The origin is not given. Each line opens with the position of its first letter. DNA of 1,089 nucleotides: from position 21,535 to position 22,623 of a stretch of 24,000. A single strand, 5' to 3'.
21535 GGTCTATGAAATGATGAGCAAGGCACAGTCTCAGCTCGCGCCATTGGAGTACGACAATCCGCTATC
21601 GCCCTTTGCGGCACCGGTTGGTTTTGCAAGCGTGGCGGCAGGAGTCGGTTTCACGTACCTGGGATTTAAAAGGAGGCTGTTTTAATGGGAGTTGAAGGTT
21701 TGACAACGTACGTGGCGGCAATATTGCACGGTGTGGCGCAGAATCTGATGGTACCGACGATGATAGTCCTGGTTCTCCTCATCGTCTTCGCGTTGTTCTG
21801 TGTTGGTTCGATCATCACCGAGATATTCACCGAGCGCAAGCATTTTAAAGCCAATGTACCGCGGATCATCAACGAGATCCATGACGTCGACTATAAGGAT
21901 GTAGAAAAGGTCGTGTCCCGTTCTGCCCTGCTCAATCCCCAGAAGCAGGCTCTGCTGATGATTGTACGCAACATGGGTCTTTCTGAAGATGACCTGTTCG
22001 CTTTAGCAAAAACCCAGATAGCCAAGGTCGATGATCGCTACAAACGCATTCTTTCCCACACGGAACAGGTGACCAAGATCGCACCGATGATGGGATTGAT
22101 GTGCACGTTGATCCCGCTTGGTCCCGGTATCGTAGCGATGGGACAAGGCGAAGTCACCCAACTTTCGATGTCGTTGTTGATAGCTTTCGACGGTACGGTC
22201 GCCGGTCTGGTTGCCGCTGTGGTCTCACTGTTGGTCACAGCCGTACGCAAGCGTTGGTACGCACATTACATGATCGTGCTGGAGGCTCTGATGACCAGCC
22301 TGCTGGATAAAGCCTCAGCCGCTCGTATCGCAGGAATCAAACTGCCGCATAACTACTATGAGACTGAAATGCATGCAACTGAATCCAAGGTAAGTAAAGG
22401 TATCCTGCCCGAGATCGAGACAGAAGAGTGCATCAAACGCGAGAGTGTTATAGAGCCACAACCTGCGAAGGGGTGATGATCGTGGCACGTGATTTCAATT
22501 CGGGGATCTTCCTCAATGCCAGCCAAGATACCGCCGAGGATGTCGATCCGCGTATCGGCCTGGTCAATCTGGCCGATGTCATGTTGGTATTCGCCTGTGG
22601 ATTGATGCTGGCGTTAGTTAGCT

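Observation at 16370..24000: Translationally coupled operon joining a chelate ABC importer to an ExbB/ExbD-like proton motor and two large surface proteins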

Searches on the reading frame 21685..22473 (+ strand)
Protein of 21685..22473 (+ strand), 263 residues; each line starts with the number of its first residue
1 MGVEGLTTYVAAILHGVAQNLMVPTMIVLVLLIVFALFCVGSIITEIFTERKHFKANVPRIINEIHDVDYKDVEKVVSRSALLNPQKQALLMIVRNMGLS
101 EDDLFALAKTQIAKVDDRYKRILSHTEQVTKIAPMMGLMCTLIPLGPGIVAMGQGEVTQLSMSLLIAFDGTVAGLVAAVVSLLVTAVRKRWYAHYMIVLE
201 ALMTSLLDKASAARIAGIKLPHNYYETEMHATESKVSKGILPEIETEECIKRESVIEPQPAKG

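Call 7: search_protein_families(library=pfam, proteins=[window:21685-22473:+], max_evalue=0.01)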
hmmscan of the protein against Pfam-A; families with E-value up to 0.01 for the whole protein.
window:21685-22473:+ (263 aa): 1 family
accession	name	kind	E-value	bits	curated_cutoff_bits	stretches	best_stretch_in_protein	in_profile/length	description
PF01618.21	MotA_ExbB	-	3e-08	33.9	22.9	1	98-196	21-122/127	MotA/TolQ/ExbB proton channel family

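Call 11: find_homologous_proteins(query=window:21685-22473:+)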
Query window:21685-22473:+ (263 aa): 1002 proteins with E <= 0.001 among 2004 candidates; the best 120 are listed.
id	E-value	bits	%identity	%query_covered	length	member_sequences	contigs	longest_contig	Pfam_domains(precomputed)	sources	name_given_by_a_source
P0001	8.1e-164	561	100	100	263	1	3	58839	PF01618.22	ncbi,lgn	-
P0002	1.3e-128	446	80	100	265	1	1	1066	PF01618.22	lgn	-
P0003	1.5e-111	390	71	97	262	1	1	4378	PF01618.22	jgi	jgi:biopolymer transport protein ExbB/TolQ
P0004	6.9e-107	375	65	100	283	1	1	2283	PF01618.22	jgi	jgi:biopolymer transport protein ExbB/TolQ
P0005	9.9e-106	371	71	92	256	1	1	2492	PF01618.22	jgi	jgi:biopolymer transport protein ExbB/TolQ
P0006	2.4e-104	366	68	92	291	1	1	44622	PF01618.22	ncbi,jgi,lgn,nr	ncbi:MAG: MotA/TolQ/ExbB proton channel family protein [Coriobacteriales bacterium]|jgi:biopolymer t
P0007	6.5e-104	365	75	84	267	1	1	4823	PF01618.22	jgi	jgi:biopolymer transport protein ExbB/TolQ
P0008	3.1e-102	359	73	86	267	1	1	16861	PF01618.22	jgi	jgi:biopolymer transport protein ExbB/TolQ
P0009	9.1e-102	358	70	90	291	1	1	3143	PF01618.22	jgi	jgi:biopolymer transport protein ExbB/TolQ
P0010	3.4e-98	346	72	83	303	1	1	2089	PF01618.22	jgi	jgi:biopolymer transport protein ExbB/TolQ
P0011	5.8e-98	345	69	84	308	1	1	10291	PF01618.22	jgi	jgi:biopolymer transport protein ExbB/TolQ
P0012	1.6e-96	341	73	82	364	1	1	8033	PF01618.22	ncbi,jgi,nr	ncbi:MAG: MotA/TolQ/ExbB proton channel family protein [Coriobacteriales bacterium]|jgi:biopolymer t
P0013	5.0e-96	339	69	85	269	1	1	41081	PF01618.22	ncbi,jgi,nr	ncbi:MAG: MotA/TolQ/ExbB proton channel family protein [Coriobacteriales bacterium]|jgi:biopolymer t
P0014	1.7e-95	337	68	86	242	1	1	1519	PF01618.22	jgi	jgi:biopolymer transport protein ExbB/TolQ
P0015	1.9e-94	334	65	90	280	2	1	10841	PF01618.22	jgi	jgi:biopolymer transport protein ExbB/TolQ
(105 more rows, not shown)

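Call 14: find_encoding_contigs(protein=P0001, flank=10000, max_places=3)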
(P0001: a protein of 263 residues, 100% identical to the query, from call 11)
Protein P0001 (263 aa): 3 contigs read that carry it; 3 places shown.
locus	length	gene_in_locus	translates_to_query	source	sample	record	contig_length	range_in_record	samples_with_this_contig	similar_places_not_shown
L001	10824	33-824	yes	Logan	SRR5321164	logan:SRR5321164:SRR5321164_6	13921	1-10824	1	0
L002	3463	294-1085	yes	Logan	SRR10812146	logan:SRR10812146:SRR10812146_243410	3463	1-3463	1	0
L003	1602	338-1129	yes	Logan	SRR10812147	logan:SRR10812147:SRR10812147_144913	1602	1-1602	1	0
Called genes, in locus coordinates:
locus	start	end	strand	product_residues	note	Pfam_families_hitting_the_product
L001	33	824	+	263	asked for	PF01618:MotA_ExbB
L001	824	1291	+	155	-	PF09919:DUF2149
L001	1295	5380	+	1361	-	PF07581:Glug (faint), PF04122:CW_binding_2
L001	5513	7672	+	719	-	PF04122:CW_binding_2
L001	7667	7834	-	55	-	-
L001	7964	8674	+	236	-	PF03266:NTPase_1 (faint)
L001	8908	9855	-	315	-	PF01545:Cation_efflux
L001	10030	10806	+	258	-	PF07963:N_methyl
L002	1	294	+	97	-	?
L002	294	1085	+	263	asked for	PF01618:MotA_ExbB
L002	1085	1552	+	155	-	PF09919:DUF2149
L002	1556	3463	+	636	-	?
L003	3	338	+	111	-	?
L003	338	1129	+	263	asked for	PF01618:MotA_ExbB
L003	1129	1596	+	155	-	PF09919:DUF2149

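Call 20: find_related_loci(query=A1, collection=genome_contigs, flank=10000)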
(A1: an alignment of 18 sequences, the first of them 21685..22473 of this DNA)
Query A1 (263 aa) in genome_contigs; peptide patterns used: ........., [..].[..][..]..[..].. (x = any residue, [..] = any of these).
599 stretches matched a pattern (row limit reached: there are more); 448 encode a relative of the query (tblastn E <= 1e-3); the best 80 are kept; 80 distinct loci.
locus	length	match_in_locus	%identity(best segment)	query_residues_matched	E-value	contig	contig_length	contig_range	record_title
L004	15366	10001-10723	68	1-241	2e-114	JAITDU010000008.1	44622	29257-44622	MAG: Coriobacteriales bacterium isolate Nm470_bin152 k119_1967050, whole genome shotgun sequence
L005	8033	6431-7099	70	1-223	7e-107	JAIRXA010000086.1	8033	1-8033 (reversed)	MAG: Coriobacteriales bacterium isolate Gsp477_bin137 k119_4144043, whole genome shotgun sequence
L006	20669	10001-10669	69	1-223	1e-95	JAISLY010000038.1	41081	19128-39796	MAG: Coriobacteriales bacterium isolate Im510_bin134 k119_770042, whole genome shotgun sequence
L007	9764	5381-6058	65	1-226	6e-92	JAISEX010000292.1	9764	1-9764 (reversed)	MAG: Eubacteriales Family XIII. Incertae Sedis bacterium isolate Gx485_bin216 k119_1847151, whole genome shotgun sequenc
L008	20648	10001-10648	64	9-224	8e-91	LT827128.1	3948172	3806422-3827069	Gordonibacter sp. Marseille-P2775 genome assembly, chromosome: contig00001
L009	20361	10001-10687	62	9-232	3e-89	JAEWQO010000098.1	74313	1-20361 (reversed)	MAG: Actinomycetes bacterium isolate OH_SBrB_24 k127_615655, whole genome shotgun sequence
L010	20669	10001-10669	60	1-223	5e-89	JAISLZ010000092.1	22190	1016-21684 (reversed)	MAG: Eubacteriales Family XIII. Incertae Sedis bacterium isolate Im510_bin135 k119_2686442, whole genome shotgun sequenc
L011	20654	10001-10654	63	7-224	3e-89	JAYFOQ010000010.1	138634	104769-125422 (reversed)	MAG: Gordonibacter sp. isolate 7L_13 c_7L_000000062872, whole genome shotgun sequence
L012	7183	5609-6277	64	1-223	2e-87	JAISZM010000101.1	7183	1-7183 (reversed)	MAG: Eubacteriales Family XIII. Incertae Sedis bacterium isolate Nc350_bin93 k119_4286379, whole genome shotgun sequence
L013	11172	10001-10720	56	3-242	1e-86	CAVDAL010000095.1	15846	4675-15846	Acutalibacteraceae bacterium isolate SRR8978220_cleanbin_000003 genome assembly, contig: Spades_SRR8978220_contig_322, w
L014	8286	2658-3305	60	9-221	4e-86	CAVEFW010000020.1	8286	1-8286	Phocaeicola dorei isolate H07668-L1_cleanbin_000029 genome assembly, contig: Spades_H07668-L1_contig_4385, whole genome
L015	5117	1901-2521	65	6-212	6e-84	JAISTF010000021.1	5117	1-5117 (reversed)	MAG: Eubacteriales Family XIII. Incertae Sedis bacterium isolate Md513_bin127 k119_2378160, whole genome shotgun sequenc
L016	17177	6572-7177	64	9-210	3e-83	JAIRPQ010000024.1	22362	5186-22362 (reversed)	MAG: Eubacteriales Family XIII. Incertae Sedis bacterium isolate Cf509_bin47 k119_2132145, whole genome shotgun sequence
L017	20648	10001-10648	56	9-224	5e-83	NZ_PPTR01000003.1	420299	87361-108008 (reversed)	Gordonibacter sp. 28C NODE_3, whole genome shotgun sequence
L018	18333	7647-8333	61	9-232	3e-87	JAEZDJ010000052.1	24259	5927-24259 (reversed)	MAG: Actinomycetes bacterium isolate OH_CBrB_283 k127_3623024, whole genome shotgun sequence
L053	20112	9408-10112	42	8-236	1e-58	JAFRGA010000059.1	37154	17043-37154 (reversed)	MAG: Eggerthellaceae bacterium isolate RGIG2436 Goat_Ileum.Co__c522303, whole genome shotgun sequence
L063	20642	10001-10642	43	6-216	8e-55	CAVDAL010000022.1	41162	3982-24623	Acutalibacteraceae bacterium isolate SRR8978220_cleanbin_000003 genome assembly, contig: Spades_SRR8978220_contig_47, wh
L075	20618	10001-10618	40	6-211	7e-53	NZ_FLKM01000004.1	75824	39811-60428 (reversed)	Emergencia timonensis strain SN18, whole genome shotgun sequence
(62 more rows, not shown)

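Call 33: search_protein_families(library=ncbifam, proteins=[window:21685-22473:+, L001:1295-5377:+, L001:5513-7669:+], max_evalue=0.01)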
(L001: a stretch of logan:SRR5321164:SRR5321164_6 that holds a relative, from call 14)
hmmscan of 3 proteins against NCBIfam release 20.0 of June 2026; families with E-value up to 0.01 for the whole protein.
window:21685-22473:+ (263 aa): 1 family
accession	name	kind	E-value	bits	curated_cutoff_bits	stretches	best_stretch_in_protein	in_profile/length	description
NF007722.0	PRK10414.1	equivalog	0.0037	16.8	402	1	26-202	27-212/244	tol-pal system-associated acyl-CoA thioesterase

L001:1295-5377:+ (1361 aa): 1 family
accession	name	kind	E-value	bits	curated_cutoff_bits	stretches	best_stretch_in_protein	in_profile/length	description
NF033435.1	S-layer_Clost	equivalog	7.9e-12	44.8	650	2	1053-1201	386-548/728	S-layer protein SlpA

L001:5513-7669:+ (719 aa): 2 families
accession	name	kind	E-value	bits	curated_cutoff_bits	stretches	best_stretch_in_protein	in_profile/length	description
NF033435.1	S-layer_Clost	equivalog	8.3e-22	77.8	650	2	408-631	387-621/728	S-layer protein SlpA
NF041762.1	diheme_GEGP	equivalog_domain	4.3e-05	22.9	300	1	248-323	133-205/359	GEGP motif-containing diheme protein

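Call 67: search_protein_families(library=pfam, proteins=[L001:1295-5377:+, L001:5513-7669:+], max_evalue=10)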
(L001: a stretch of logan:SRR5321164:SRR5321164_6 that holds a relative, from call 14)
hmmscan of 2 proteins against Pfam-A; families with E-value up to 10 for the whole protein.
L001:1295-5377:+ (1361 aa): 3 families
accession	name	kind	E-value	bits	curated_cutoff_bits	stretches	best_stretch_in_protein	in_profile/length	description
PF04122.17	CW_binding_2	-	4.6e-49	165.3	24.9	3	1260-1350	1-72/73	Cell wall binding domain 2 (CWB2)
PF07581.17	Glug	-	1.7e-09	37.8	20.5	4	332-354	3-27/28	The GLUG motif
PF06830.16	Root_cap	-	0.13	12.8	27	1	1008-1045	14-51/57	Root cap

L001:5513-7669:+ (719 aa): 1 family
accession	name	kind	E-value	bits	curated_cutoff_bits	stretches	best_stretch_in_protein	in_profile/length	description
PF04122.17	CW_binding_2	-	3.7e-49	165.6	24.9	3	618-708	1-72/73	Cell wall binding domain 2 (CWB2)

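Call 72: search_solved_structures(query=A1, max_evalue=1, show_alignments=2)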
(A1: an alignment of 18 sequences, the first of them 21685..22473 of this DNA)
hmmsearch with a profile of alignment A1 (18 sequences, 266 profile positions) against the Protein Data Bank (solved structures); distinct sequences matched with E-value up to 1: 3.
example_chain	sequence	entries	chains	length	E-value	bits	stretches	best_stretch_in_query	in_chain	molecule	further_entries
5d98_B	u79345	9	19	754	0.17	14.3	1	39-78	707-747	RNA-directed RNA polymerase catalytic subunit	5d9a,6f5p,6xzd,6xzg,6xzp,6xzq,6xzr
9t5t_U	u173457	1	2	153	0.61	12.6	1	61-98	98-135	Photosystem II extrinsic protein U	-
3fhg_A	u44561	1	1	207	0.67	12.4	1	146-181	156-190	N-glycosylase/DNA lyase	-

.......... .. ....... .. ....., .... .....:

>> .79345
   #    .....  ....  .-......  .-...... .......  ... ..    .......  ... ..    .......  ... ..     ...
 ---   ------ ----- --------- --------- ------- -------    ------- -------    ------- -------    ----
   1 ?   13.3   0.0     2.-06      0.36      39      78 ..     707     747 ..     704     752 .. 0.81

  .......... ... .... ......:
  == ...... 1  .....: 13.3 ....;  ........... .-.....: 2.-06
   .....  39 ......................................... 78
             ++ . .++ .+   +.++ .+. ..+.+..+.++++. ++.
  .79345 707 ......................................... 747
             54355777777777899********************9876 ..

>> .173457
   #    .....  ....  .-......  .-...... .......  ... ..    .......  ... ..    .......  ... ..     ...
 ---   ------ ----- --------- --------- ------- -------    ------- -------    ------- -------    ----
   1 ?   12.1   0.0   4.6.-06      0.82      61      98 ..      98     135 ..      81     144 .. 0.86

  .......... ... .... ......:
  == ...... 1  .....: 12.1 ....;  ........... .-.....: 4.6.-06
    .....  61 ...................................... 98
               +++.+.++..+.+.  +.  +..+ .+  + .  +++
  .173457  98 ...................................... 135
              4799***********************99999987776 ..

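Call 83: search_protein_representatives(alignment_id=A1)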
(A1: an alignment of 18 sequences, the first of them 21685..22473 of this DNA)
Query: 18 sequences, 266 profile positions. Proteins with E-value up to 0.001 (for the whole library): 1199; up to 1e-10: 855; up to 1e-30: 181. The best 150 are listed.
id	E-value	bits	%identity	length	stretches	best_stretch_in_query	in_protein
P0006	2.2e-124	430.4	-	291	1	3-247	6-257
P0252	1.5e-118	411.3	-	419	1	1-254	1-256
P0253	1.5e-101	355.5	-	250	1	1-233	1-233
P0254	1.6e-100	352.2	-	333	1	1-224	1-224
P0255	4.8e-100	350.6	-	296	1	6-228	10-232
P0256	6.6e-98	343.6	-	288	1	6-242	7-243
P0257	9.7e-96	336.5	-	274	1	4-230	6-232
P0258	2.0e-89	315.8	-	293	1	5-228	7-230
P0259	1.8e-84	299.6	-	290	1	3-220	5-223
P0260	1.3e-80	287.0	-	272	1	3-239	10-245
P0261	1.8e-80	286.4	-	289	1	4-247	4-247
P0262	2.3e-80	286.1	-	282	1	3-228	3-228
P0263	2.8e-77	276.0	-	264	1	5-230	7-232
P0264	7.7e-77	274.5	-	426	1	2-229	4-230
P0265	1.4e-76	273.7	-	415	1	1-212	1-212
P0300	1.8e-65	237.2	-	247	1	6-212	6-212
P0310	2.0e-62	227.3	-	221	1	7-211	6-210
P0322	3.9e-58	213.2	-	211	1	5-209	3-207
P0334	1.7e-52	194.7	-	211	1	4-204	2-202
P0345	2.1e-50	187.9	-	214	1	5-204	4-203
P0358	1.2e-45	172.2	-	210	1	4-205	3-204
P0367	1.7e-43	165.2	-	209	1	7-207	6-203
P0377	1.2e-41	159.2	-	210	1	6-207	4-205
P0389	4.9e-38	147.3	-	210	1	6-201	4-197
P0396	4.7e-37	144.1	-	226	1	5-205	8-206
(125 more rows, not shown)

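Call 84: list_cluster_members(proteins=[P0300, P0310, P0322, P0334, P0345, P0358, P0367, P0377, P0389, P0396])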
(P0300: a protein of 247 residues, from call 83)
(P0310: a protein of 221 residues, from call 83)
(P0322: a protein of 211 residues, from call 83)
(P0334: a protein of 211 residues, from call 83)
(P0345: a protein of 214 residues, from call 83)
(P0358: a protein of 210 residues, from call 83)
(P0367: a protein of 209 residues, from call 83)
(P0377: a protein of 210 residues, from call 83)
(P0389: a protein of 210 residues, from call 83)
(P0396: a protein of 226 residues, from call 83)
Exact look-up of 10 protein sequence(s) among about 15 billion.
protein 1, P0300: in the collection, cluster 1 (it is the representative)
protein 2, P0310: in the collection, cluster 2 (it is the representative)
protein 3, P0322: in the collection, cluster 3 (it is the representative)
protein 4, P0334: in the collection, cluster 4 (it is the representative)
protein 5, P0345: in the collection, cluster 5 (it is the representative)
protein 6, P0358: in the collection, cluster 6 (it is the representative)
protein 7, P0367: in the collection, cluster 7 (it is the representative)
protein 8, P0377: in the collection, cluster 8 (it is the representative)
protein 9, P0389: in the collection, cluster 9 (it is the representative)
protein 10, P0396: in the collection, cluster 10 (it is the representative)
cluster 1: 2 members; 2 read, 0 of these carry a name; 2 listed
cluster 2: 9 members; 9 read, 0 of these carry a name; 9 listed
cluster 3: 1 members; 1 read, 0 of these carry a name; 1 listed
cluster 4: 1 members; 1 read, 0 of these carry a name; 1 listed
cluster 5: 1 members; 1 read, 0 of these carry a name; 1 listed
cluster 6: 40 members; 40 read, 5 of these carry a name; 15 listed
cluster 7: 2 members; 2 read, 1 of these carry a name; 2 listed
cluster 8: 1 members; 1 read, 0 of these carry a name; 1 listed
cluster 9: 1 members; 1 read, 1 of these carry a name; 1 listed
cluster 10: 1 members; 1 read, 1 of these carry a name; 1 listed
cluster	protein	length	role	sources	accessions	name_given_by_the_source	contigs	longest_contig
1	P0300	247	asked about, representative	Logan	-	-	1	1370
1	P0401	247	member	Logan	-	-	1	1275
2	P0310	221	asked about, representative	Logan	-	-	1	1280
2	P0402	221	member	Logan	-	-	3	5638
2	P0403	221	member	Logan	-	-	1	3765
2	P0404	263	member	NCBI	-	-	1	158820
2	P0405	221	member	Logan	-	-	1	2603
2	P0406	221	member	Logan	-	-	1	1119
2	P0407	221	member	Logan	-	-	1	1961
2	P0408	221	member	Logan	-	-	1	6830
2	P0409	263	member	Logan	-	-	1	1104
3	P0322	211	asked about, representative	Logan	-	-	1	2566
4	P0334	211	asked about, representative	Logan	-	-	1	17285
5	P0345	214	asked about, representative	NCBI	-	-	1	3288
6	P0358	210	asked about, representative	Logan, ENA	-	-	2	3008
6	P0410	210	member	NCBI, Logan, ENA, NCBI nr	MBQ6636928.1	MAG: MotA/TolQ/ExbB proton channel family protein [Lachnospiraceae bacterium] | MotA/TolQ/ExbB proton channel family protein [Lachnospiraceae bacterium]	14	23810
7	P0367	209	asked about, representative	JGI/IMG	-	biopolymer transport protein ExbB/TolQ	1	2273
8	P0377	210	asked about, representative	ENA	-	-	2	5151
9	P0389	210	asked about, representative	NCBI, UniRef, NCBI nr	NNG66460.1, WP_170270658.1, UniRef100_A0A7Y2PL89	MotA/TolQ/ExbB proton channel family protein [Caldanaerobacter subterraneus] | MotA/TolQ/ExbB proton channel family protein n=1 Tax=Caldanaerobacter subterraneus ...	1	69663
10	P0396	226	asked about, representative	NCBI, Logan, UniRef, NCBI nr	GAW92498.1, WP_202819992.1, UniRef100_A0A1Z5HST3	MotA/TolQ/ExbB proton channel family protein [Calderihabitans maritimus] | MotA/TolQ/ExbB proton channel n=1 Tax=Calderihabitans maritimus TaxID=1246530 ...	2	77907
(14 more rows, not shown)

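Call 85: find_encoding_contigs(protein=P0389, flank=10000, max_places=1)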
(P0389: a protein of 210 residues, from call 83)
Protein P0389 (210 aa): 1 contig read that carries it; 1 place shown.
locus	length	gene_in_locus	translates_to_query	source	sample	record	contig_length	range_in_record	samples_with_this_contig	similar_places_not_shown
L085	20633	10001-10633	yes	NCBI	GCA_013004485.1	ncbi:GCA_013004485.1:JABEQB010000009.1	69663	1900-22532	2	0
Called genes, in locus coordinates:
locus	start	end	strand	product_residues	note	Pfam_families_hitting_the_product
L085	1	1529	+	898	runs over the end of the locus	PF07517:SecA_DEAD, PF00270:DEAD (weak), PF01043:SecA_PP_bind, PF21090:P-loop_SecA, PF07516:SecA_SW, PF02810:SEC-C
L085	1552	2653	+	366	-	PF16326:ABC_tran_CTD (weak), PF03462:PCRF, PF00472:RF-1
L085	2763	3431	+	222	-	PF07833:Cu_amine_oxidN1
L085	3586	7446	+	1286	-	PF02514:CobN-Mg_chel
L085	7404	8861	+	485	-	PF07833:Cu_amine_oxidN1, PF01497:Peripla_BP_2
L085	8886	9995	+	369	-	PF02514:CobN-Mg_chel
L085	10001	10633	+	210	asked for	PF01618:MotA_ExbB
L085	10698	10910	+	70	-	-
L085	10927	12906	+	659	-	PF07728:AAA_5 (faint), PF01078:Mg_chelatase, PF17863:AAA_lid_2, PF26791:AAPxQ, PF00092:VWA, PF13519:VWA_2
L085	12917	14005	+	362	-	PF01032:FecCD, PF00950:ABC-3 (weak)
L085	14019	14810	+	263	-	PF02463:SMC_N (weak), PF09818:ABC_ATPase (faint), PF13555:AAA_29 (weak), PF00005:ABC_tran, PF13304:AAA_21 (faint)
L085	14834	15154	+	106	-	-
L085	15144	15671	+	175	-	PF02572:CobA_CobO_BtuR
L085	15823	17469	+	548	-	PF08220:HTH_DeoR (faint), PF08279:HTH_11, PF08280:HTH_Mga (faint), PF21476:PF0610-like_N (faint), PF05043:Mga, PF00874:PRD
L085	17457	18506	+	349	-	PF02378:PTS_EIIC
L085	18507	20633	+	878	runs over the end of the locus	PF01074:Glyco_hydro_38N, PF09261:Alpha-mann_mid, PF07748:Glyco_hydro_38C, PF17677:Glyco_hydro38C2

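Call 86: find_encoding_contigs(protein=P0410, flank=10000, max_places=2)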
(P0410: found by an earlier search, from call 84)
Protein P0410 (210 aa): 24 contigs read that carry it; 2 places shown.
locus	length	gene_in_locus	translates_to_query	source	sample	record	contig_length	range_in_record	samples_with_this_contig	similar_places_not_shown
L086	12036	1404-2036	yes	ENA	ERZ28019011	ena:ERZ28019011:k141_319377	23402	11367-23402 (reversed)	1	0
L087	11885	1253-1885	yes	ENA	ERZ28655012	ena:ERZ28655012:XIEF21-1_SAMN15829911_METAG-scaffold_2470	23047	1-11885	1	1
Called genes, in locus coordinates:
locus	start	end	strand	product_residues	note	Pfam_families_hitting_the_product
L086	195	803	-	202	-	-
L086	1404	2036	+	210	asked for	PF01618:MotA_ExbB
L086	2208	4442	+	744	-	PF20234:DUF6591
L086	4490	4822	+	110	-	-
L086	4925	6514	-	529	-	-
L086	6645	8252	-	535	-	PF03062:MBOAT, PF13813:MBOAT_2 (weak)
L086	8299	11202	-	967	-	PF26182:Ig_NUP210_5th (faint), PF22359:Big-like (faint), PF02368:Big_2, PF26918:Ig_Eae (weak), PF02368:Big_2, PF26918:Ig_Eae, PF02368:Big_2, PF13306:LRR_5, +3 more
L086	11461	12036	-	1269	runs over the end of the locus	PF08937:ThsB_TIR (weak), PF13676:TIR_2, PF13360:PQQ_2 (faint)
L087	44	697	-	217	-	-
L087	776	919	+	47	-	-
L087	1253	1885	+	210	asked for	PF01618:MotA_ExbB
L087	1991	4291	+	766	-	PF20234:DUF6591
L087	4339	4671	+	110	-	-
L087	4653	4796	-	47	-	-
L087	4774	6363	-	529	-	-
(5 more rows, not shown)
